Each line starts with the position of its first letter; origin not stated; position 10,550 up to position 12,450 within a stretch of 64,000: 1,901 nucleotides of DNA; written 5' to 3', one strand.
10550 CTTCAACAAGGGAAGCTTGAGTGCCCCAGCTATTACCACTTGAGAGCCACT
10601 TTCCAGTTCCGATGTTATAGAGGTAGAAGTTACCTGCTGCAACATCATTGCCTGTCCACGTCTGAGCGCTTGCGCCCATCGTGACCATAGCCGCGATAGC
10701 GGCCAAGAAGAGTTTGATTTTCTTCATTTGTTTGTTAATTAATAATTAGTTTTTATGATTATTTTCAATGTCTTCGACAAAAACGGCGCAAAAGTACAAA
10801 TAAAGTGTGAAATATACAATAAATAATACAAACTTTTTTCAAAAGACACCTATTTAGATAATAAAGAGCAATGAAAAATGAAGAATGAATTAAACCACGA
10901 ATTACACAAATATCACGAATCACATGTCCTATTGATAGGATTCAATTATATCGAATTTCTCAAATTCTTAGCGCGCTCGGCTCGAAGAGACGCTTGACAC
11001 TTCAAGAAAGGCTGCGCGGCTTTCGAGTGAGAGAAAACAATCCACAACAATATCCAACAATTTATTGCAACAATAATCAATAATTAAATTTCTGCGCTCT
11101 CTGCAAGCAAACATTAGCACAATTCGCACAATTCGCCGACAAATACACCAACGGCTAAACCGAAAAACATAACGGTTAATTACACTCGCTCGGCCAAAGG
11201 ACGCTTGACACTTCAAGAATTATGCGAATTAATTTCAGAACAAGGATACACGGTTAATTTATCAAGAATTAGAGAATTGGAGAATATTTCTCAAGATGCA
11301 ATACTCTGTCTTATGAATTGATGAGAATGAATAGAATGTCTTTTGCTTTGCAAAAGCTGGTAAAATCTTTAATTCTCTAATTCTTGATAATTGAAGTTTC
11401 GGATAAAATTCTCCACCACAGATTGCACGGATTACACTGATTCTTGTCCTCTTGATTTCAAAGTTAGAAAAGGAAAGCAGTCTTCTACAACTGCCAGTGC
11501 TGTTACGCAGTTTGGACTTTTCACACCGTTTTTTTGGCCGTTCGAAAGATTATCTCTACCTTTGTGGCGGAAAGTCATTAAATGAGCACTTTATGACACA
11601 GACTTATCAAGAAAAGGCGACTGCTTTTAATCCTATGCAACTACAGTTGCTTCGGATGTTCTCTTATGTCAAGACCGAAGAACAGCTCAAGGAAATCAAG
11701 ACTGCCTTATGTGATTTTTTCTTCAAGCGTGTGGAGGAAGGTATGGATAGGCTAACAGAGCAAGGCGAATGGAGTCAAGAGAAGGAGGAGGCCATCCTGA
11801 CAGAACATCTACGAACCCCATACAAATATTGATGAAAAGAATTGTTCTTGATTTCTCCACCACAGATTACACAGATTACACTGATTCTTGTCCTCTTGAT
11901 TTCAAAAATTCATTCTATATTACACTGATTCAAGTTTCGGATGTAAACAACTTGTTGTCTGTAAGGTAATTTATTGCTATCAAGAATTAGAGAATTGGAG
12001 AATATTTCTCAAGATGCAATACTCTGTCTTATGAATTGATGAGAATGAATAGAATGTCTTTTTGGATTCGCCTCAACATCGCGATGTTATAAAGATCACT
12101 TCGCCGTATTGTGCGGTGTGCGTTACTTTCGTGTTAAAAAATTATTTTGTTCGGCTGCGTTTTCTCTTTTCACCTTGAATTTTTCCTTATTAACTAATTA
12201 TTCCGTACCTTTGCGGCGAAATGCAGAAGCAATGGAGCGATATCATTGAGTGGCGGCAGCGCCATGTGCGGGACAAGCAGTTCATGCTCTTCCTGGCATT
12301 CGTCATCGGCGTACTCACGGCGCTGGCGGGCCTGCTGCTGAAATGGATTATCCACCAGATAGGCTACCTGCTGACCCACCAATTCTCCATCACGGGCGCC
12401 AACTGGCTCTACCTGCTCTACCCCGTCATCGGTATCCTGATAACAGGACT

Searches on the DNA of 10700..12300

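Call 61: search_rna_families(source=window, start=10700, end=12300, threshold=evalue, max_evalue=1)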
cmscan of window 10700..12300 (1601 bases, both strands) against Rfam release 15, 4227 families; matches with E-value up to 1: 0.
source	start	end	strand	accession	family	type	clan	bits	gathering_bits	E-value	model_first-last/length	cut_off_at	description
